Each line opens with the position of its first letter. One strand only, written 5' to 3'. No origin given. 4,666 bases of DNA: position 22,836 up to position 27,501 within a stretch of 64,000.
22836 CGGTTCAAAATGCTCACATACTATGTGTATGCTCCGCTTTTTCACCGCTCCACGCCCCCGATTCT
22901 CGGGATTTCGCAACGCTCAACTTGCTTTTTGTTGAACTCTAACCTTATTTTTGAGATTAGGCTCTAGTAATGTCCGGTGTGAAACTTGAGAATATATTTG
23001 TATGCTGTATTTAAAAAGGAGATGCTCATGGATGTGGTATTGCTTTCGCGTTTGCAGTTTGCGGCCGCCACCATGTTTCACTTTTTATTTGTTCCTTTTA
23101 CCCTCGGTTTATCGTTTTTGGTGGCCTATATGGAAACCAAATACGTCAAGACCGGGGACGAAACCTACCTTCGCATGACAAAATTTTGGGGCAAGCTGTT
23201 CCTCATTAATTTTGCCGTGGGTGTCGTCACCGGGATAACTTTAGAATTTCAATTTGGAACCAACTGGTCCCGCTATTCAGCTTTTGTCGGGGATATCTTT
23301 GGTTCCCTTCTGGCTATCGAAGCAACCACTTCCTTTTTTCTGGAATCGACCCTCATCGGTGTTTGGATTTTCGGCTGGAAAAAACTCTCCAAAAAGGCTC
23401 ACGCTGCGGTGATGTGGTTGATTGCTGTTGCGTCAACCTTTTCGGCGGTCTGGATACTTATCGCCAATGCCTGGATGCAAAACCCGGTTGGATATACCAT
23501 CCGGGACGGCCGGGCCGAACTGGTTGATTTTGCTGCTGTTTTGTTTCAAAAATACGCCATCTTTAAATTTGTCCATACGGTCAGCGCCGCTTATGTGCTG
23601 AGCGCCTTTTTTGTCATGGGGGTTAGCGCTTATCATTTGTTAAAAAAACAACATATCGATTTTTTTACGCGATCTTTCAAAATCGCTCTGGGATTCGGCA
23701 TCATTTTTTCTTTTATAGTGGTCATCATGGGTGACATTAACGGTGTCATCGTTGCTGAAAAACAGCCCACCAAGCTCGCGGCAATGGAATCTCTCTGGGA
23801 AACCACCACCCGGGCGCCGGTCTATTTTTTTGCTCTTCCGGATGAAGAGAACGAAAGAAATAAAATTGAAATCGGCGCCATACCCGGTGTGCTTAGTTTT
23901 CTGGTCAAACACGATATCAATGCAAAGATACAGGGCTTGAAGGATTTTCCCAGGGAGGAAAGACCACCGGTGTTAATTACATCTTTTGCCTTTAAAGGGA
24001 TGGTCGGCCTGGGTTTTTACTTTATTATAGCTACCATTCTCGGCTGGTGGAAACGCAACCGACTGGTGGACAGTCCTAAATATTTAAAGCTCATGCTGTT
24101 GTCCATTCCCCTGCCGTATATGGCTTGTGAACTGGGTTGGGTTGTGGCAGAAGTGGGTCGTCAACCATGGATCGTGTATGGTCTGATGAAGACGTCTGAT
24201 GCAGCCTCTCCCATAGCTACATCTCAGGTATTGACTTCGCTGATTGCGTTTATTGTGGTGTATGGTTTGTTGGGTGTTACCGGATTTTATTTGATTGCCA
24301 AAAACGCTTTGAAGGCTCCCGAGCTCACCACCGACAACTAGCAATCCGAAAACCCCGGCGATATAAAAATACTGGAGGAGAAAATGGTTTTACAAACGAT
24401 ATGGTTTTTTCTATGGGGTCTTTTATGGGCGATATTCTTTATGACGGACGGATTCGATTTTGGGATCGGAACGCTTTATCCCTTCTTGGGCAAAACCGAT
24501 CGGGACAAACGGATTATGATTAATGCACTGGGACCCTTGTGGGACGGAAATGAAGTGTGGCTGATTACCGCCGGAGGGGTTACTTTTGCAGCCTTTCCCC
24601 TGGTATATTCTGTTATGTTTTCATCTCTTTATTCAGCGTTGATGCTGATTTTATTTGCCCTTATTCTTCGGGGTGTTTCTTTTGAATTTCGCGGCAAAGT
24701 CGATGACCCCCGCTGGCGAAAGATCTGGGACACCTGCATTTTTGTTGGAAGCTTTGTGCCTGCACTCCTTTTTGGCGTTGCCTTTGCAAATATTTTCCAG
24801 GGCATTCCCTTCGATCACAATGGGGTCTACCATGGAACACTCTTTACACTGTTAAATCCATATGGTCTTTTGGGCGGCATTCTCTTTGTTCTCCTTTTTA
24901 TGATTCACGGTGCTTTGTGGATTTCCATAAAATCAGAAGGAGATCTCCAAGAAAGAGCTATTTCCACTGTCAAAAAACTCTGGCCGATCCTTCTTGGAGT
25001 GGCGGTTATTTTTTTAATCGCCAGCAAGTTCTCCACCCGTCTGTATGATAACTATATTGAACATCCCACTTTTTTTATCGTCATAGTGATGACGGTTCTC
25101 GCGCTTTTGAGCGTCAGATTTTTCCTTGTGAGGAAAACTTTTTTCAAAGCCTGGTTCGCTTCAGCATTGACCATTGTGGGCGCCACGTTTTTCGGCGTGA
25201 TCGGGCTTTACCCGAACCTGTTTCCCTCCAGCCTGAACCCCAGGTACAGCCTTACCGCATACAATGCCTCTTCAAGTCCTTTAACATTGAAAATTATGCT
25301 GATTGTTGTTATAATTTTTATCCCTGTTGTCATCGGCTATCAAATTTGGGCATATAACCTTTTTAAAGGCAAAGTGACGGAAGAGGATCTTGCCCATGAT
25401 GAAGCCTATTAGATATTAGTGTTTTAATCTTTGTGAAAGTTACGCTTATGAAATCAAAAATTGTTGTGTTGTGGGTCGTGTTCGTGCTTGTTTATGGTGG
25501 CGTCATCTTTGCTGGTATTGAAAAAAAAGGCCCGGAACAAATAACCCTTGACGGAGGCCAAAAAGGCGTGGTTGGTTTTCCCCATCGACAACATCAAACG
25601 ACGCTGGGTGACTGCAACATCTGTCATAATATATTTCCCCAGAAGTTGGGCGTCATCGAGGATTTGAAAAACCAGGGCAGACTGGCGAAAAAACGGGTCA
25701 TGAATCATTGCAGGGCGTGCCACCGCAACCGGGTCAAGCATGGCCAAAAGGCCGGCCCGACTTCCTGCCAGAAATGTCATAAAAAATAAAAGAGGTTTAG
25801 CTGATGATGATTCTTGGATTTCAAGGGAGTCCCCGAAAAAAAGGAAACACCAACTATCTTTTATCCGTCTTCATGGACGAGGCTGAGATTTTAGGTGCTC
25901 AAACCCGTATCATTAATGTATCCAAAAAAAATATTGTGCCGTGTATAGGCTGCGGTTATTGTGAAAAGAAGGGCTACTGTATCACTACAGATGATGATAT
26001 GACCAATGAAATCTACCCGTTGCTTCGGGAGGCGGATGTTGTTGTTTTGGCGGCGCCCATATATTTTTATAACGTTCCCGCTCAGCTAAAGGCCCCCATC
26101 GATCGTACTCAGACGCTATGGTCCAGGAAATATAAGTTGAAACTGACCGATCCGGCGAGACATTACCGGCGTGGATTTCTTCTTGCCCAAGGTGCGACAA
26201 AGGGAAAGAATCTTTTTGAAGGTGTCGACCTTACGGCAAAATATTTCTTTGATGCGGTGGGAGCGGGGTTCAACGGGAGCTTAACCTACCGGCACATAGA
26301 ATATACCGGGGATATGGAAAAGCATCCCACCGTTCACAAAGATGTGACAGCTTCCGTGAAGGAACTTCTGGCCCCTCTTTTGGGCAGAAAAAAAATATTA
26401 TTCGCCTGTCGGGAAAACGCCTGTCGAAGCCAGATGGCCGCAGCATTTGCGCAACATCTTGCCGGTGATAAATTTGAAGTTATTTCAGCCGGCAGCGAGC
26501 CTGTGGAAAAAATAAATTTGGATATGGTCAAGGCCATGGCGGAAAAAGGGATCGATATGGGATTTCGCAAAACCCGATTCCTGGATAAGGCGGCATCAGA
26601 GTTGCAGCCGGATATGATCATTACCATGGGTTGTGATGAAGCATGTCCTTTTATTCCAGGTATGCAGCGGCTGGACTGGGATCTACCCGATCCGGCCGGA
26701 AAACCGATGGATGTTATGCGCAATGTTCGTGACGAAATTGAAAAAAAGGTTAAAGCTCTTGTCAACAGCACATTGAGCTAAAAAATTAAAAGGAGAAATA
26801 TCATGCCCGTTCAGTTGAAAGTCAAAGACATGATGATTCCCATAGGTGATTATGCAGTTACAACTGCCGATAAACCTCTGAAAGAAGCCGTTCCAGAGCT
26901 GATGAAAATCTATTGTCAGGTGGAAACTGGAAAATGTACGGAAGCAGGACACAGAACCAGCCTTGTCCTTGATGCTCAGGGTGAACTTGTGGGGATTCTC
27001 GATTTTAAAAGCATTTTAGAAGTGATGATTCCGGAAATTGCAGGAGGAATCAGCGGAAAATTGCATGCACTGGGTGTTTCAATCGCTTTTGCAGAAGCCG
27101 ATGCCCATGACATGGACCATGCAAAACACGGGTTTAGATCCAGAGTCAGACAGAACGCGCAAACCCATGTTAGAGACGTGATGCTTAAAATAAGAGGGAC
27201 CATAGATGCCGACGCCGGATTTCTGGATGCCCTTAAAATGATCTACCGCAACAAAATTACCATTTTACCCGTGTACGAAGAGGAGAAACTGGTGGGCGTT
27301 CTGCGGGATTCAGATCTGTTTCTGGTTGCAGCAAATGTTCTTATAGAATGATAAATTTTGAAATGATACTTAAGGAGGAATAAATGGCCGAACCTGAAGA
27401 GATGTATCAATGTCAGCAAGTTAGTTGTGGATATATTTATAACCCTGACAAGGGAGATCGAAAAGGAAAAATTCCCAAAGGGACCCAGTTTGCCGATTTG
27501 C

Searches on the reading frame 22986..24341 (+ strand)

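Call 82: search_protein_families(library=pfam, max_evalue=0.00001, proteins=[window:22986-24341:+])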
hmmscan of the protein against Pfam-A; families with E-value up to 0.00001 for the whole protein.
window:22986-24341:+ (451 aa): 1 family
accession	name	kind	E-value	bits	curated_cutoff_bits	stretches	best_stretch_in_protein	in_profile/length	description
PF01654.22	Cyt_bd_oxida_I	-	3.2e-176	586.4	26.2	1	20-443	1-416/418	Cytochrome bd terminal oxidase subunit I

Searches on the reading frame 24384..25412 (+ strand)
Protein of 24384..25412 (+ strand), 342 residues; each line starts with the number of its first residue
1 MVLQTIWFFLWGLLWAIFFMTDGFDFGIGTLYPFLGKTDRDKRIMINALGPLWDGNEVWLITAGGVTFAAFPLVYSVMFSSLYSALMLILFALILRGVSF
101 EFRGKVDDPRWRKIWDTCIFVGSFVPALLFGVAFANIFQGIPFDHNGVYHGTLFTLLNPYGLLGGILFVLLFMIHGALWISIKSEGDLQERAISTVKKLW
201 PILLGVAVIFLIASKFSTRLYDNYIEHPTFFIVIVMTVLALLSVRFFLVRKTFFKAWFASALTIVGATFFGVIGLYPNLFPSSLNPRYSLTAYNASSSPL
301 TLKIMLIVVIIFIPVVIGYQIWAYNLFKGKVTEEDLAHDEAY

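Call 82: search_protein_families(library=pfam, max_evalue=0.00001, proteins=[window:24384-25412:+])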
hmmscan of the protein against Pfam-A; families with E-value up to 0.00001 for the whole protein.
window:24384-25412:+ (342 aa): 1 family
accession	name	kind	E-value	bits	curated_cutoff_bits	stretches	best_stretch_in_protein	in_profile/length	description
PF02322.20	Cyt_bd_oxida_II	-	2.4e-110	369.1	35.6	1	3-327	1-302/302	Cytochrome bd terminal oxidase subunit II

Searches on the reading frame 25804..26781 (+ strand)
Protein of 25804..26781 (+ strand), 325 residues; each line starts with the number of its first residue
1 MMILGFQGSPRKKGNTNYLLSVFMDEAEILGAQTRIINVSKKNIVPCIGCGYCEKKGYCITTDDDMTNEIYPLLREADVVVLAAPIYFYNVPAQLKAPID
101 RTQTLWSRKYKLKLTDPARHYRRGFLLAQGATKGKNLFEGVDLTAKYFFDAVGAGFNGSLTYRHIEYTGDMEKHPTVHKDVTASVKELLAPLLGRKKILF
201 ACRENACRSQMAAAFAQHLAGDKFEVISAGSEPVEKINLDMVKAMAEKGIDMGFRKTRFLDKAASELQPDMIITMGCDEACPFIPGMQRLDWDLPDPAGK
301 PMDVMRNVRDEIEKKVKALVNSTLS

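Call 82: search_protein_families(library=pfam, max_evalue=0.00001, proteins=[window:25804-26781:+])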
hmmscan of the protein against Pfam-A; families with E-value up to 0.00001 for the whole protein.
window:25804-26781:+ (325 aa): 3 families
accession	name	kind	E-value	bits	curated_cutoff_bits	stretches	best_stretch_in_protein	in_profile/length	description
PF03358.20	FMN_red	-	3.2e-21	75.9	24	1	1-109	1-107/152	NADPH-dependent FMN reductase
PF01451.26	LMWPc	-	7.7e-18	65.5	23.2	1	198-319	1-143/144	Low molecular weight phosphotyrosine protein phosphatase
PF02525.22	Flavodoxin_2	-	3.4e-09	37.1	27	1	3-102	3-103/198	Flavodoxin-like fold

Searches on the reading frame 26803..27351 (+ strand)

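Call 82: search_protein_families(library=pfam, max_evalue=0.00001, proteins=[window:26803-27351:+])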
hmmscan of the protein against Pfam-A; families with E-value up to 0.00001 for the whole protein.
window:26803-27351:+ (182 aa): 1 family
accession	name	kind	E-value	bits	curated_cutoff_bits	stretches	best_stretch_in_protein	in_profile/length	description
PF00571.33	CBS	-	4.1e-12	46.7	24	1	123-174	1-53/57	CBS domain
